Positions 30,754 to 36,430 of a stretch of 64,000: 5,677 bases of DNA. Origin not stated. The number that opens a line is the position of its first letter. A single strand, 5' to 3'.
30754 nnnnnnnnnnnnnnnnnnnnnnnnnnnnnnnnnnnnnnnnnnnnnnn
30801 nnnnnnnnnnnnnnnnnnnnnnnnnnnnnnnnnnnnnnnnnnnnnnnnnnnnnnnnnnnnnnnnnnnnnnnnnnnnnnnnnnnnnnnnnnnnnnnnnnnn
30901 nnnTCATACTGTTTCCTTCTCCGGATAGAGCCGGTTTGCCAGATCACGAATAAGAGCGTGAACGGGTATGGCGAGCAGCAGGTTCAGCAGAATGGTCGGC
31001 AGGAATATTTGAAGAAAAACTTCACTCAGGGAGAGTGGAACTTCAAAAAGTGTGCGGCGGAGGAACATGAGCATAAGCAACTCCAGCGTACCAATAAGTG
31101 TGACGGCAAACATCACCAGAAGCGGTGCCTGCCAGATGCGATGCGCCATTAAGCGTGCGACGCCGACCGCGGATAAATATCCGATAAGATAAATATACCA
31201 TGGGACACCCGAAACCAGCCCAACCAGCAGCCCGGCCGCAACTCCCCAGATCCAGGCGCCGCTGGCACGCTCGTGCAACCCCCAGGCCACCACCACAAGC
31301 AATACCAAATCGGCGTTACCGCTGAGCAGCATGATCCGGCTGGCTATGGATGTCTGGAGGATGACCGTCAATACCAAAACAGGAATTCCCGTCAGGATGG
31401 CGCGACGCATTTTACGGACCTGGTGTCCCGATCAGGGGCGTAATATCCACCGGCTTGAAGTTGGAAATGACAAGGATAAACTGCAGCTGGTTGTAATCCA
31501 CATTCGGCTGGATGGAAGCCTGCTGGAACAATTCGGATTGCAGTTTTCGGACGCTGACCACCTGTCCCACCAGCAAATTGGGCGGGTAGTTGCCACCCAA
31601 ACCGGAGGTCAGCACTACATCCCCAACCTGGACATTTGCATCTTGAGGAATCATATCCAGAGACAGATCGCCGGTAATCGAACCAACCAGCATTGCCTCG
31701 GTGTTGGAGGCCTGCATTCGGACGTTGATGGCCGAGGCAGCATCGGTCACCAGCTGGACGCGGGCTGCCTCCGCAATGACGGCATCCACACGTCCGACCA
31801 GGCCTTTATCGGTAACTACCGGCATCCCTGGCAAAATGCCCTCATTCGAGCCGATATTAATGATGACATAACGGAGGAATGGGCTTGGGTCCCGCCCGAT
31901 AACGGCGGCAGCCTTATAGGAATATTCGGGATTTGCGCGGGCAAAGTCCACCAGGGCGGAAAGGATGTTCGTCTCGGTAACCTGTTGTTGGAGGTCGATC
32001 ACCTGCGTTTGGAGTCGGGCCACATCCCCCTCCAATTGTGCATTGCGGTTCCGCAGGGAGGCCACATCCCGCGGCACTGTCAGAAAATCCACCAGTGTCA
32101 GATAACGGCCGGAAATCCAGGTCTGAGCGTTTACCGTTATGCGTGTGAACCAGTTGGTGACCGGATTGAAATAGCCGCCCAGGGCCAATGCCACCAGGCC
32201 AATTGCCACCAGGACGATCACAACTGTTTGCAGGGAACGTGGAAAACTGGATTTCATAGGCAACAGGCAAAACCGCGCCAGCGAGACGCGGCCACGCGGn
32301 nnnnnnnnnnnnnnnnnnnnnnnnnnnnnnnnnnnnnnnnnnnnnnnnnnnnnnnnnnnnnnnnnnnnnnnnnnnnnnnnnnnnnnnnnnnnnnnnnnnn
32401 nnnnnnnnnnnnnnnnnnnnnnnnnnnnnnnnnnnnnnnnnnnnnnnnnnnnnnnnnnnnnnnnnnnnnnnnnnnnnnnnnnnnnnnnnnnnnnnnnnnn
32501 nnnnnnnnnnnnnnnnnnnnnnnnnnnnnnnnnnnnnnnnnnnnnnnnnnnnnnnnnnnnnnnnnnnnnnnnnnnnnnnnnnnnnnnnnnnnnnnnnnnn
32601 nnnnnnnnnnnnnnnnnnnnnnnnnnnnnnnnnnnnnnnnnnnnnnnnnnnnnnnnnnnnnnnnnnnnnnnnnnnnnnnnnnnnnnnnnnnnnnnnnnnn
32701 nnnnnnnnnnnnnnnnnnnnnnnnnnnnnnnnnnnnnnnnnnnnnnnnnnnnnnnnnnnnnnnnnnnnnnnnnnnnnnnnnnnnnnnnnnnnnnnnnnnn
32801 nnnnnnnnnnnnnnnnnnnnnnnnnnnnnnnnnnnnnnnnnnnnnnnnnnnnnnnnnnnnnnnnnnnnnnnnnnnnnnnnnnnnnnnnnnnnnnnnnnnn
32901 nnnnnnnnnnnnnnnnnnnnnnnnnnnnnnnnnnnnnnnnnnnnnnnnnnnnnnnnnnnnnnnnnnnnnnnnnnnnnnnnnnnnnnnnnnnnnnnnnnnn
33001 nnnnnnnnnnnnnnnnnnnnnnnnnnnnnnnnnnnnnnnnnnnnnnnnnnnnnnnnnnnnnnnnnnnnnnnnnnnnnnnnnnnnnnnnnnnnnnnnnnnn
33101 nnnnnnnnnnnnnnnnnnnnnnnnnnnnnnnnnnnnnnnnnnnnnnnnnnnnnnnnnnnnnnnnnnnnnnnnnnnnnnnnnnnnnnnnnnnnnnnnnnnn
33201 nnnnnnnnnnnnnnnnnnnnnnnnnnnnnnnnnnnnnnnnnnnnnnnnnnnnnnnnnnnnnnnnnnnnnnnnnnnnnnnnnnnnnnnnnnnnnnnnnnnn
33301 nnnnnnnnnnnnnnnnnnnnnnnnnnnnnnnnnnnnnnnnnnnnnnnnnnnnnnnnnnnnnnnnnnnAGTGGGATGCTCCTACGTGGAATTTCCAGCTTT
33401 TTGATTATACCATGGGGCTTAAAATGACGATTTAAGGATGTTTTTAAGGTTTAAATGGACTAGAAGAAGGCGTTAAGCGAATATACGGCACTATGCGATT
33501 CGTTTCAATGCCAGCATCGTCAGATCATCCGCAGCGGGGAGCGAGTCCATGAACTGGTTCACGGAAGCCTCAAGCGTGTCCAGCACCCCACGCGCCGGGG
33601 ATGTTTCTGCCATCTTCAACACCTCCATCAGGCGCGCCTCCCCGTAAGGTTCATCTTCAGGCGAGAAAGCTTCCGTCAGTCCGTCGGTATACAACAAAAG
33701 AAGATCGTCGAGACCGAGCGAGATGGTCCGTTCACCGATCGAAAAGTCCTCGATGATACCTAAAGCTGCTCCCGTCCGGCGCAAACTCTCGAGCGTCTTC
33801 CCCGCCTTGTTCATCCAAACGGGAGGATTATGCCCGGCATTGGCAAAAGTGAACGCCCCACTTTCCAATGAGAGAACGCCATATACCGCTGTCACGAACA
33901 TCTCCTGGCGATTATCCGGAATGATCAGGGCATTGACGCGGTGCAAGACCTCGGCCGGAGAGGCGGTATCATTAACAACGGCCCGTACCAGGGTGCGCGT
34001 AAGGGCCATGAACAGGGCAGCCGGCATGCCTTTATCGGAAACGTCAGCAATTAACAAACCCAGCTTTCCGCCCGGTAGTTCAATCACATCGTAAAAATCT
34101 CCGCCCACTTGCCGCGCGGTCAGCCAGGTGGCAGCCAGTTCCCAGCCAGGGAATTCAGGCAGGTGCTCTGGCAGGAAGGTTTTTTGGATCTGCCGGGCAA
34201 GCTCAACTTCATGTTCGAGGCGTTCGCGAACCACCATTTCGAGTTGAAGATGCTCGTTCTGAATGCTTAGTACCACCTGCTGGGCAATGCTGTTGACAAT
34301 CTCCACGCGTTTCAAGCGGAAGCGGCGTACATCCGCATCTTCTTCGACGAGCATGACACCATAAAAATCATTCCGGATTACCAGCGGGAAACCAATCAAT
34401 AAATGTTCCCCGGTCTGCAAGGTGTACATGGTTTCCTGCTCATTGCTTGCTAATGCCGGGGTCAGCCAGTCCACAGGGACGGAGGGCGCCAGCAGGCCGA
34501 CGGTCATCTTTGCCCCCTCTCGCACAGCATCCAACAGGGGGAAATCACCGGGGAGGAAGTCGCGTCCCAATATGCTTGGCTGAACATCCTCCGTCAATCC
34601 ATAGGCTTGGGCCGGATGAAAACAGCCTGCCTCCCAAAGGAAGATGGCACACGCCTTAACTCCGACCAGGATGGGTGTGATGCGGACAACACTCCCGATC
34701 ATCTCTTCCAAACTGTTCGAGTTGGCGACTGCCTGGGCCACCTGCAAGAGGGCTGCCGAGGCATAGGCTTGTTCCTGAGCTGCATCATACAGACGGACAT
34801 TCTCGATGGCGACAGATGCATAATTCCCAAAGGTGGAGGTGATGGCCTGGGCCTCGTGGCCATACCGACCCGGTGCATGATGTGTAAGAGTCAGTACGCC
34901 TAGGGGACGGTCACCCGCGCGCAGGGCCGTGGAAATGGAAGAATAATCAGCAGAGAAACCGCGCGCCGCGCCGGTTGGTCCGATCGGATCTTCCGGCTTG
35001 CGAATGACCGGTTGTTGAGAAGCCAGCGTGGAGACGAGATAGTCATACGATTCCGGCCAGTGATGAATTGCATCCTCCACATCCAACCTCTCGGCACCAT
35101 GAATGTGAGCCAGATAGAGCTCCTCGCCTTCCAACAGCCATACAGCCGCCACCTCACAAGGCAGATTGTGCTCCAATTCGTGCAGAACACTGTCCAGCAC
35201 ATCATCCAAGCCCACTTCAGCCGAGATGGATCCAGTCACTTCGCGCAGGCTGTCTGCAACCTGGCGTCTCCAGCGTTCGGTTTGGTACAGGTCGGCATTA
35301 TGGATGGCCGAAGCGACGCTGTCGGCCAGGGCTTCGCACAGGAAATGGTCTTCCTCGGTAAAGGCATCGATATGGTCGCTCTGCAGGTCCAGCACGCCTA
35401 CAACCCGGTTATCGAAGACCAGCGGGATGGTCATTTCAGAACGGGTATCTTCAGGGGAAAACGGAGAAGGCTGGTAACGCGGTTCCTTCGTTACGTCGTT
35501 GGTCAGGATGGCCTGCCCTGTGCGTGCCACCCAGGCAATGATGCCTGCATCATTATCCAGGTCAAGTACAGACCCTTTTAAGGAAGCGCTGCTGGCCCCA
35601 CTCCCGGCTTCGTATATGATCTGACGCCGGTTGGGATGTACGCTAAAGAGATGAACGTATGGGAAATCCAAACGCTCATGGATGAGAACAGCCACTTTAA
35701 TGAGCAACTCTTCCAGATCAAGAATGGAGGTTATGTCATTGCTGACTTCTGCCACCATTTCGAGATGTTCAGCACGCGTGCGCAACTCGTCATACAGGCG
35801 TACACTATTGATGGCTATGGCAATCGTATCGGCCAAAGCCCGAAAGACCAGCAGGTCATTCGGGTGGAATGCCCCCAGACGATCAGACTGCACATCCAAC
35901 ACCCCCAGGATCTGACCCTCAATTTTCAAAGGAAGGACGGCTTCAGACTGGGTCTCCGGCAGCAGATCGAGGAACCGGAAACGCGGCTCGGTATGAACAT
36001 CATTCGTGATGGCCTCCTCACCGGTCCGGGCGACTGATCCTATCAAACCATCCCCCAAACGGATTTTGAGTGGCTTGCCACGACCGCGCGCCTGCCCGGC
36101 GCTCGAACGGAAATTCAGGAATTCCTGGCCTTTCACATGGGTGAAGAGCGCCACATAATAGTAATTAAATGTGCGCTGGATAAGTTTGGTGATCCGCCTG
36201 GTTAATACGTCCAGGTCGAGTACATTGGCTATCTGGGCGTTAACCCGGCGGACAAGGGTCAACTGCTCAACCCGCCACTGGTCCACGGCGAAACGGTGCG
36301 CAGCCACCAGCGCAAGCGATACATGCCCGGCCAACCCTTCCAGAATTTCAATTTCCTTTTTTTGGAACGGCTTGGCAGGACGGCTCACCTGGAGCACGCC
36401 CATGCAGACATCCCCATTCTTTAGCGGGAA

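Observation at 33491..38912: CpaF-type ATPase, a STAS protein and a kinase-GAF-array-phosphatase fusion in one same-strand run, without sigma factor or pilus genes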

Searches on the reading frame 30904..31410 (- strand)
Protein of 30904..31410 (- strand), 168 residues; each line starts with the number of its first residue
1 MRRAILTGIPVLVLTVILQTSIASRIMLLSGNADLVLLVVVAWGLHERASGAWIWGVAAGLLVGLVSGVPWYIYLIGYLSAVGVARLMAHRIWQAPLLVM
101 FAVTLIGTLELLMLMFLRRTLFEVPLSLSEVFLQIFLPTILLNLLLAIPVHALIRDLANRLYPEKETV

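Call 9: search_protein_families(library=pfam, proteins=[window:30904-31410:-], max_evalue=0.001)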
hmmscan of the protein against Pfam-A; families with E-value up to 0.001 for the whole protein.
window:30904-31410:- (168 aa): 1 family
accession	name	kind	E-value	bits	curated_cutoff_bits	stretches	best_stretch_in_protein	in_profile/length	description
PF04093.17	MreD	-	0.00095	19.7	24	0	7-158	9-155/158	rod shape-determining protein MreD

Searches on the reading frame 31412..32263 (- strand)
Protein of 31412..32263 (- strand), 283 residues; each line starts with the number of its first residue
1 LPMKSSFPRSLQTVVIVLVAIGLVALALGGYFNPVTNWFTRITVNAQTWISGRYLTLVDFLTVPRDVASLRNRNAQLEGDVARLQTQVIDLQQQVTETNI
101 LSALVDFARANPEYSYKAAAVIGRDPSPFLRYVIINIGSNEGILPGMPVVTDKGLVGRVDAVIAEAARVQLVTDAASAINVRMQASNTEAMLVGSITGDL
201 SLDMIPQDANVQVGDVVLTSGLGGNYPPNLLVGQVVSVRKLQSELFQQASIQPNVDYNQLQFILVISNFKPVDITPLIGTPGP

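Call 9: search_protein_families(library=pfam, proteins=[window:31412-32263:-], max_evalue=0.001)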
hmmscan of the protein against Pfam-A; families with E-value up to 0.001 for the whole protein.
window:31412-32263:- (283 aa): 1 family
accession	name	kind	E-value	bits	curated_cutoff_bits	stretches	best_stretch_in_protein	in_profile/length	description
PF04085.20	MreC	-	7.4e-43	146.3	28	1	121-266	1-146/147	Rod shape-determining protein MreC, barrel core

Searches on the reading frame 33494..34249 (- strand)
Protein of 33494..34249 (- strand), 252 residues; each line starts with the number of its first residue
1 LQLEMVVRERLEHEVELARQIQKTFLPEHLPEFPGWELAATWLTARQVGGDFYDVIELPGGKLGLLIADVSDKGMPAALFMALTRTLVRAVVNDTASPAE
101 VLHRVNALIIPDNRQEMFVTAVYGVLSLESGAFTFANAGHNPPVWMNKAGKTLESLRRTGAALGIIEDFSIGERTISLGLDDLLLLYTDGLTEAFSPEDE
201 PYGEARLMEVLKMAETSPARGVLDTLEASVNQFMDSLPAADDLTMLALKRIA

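Call 68: search_solved_structures(query=window:33494-34249:-, max_evalue=0.001, show_alignments=2)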
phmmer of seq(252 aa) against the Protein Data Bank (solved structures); distinct sequences matched with E-value up to 0.001: 7.
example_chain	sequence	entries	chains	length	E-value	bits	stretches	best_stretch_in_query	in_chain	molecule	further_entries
3ke6_A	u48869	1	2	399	1e-14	58.2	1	30-202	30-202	Protein Rv1364c/MT1410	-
3es2_A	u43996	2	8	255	4.1e-12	49.7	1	11-250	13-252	Probable two-component response regulator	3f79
3eq2_A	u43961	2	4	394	1.1e-11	48.2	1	11-250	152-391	Probable two-component response regulator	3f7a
5mqh_A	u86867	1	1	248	2.1e-07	34.2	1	48-246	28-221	Serine phosphatase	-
3t91_A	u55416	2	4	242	5.3e-07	33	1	48-246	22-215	Stage II sporulation protein E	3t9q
5ucg_A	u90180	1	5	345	1.4e-06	31.6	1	48-246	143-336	Stage II sporulation protein E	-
6k4e_A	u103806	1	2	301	1.6e-05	28.1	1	8-248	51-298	Putative serine phosphatase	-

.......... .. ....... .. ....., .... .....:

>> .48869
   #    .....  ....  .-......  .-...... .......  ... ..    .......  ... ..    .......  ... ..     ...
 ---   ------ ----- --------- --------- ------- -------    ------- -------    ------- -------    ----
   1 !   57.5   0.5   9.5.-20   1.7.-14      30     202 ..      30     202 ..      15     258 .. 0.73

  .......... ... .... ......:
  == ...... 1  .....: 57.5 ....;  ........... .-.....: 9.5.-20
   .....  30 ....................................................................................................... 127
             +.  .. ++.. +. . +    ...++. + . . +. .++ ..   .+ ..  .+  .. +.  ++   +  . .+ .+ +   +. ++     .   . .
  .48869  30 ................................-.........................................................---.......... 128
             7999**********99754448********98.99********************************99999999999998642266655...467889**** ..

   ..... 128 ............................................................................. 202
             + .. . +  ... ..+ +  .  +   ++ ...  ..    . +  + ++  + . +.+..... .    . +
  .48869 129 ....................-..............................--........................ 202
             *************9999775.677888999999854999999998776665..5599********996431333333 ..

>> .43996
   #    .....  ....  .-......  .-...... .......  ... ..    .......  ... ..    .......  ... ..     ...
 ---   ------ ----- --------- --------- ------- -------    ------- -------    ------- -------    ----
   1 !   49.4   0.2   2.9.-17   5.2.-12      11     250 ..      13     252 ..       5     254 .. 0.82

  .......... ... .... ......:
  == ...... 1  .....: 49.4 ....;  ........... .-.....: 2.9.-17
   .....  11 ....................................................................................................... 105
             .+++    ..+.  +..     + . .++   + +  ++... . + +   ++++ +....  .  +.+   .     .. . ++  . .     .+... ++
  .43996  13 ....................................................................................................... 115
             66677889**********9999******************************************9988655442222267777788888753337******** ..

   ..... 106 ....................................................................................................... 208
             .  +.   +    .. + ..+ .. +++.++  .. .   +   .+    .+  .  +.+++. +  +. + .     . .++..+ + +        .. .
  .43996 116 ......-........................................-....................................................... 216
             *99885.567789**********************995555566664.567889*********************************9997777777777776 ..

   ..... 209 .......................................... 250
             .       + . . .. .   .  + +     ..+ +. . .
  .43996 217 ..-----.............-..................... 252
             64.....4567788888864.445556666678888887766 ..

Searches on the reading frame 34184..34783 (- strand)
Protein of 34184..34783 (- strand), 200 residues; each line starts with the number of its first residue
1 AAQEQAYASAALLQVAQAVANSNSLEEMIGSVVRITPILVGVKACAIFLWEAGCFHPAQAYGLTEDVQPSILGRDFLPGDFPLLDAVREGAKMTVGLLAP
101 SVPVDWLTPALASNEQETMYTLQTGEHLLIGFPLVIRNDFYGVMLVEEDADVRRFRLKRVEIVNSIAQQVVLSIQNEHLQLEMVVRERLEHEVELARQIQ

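Call 55: search_protein_families(library=pfam, proteins=[window:34184-34783:-], max_evalue=0.01)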
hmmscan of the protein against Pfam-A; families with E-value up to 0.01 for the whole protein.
seq(200 aa): 2 families
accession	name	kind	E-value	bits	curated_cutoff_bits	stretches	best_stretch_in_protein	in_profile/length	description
PF13492.12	GAF_3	-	8.6e-06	26.6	27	0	126-176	81-129/129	GAF domain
PF01590.32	GAF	-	0.00013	22.9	22.4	1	25-174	2-133/133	GAF domain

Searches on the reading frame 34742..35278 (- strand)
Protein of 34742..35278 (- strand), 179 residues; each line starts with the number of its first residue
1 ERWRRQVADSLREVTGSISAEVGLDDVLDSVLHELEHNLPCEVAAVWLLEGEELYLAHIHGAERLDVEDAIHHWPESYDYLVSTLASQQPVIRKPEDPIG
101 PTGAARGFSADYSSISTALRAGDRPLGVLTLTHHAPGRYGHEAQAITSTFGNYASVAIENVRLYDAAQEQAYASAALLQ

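Call 55: search_protein_families(library=pfam, proteins=[window:34742-35278:-], max_evalue=0.01)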
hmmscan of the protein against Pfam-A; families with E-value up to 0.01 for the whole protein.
seq(179 aa): 3 families
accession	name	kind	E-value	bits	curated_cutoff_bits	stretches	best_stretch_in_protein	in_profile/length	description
PF13492.12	GAF_3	-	4.3e-13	50.2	27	1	24-160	2-129/129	GAF domain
PF13185.12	GAF_2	-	9.8e-11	42.5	28.6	1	23-159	3-136/136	GAF domain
PF01590.32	GAF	-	1.4e-08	35.8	22.4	1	24-158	2-133/133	GAF domain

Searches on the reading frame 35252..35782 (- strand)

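Call 55: search_protein_families(library=pfam, proteins=[window:35252-35782:-], max_evalue=0.01)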
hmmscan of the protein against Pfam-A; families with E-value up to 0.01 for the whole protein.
seq(177 aa): 3 families
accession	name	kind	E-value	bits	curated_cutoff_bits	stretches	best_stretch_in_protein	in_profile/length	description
PF13185.12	GAF_2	-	1.5e-18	67.8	28.6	1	22-161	3-136/136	GAF domain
PF01590.32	GAF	-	4.2e-15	56.9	22.4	1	22-160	1-133/133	GAF domain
PF13492.12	GAF_3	-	3.4e-08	34.4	27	1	34-162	13-129/129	GAF domain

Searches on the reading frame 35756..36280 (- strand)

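Call 55: search_protein_families(library=pfam, proteins=[window:35756-36280:-], max_evalue=0.01)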
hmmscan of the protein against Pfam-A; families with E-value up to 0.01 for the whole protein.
seq(175 aa): 3 families
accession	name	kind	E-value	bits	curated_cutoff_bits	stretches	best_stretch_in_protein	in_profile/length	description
PF13185.12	GAF_2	-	3.8e-17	63.2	28.6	1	21-158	2-136/136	GAF domain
PF01590.32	GAF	-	2.6e-16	60.8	22.4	1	22-157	1-133/133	GAF domain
PF13492.12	GAF_3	-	1.8e-06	28.8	27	1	91-157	62-127/129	GAF domain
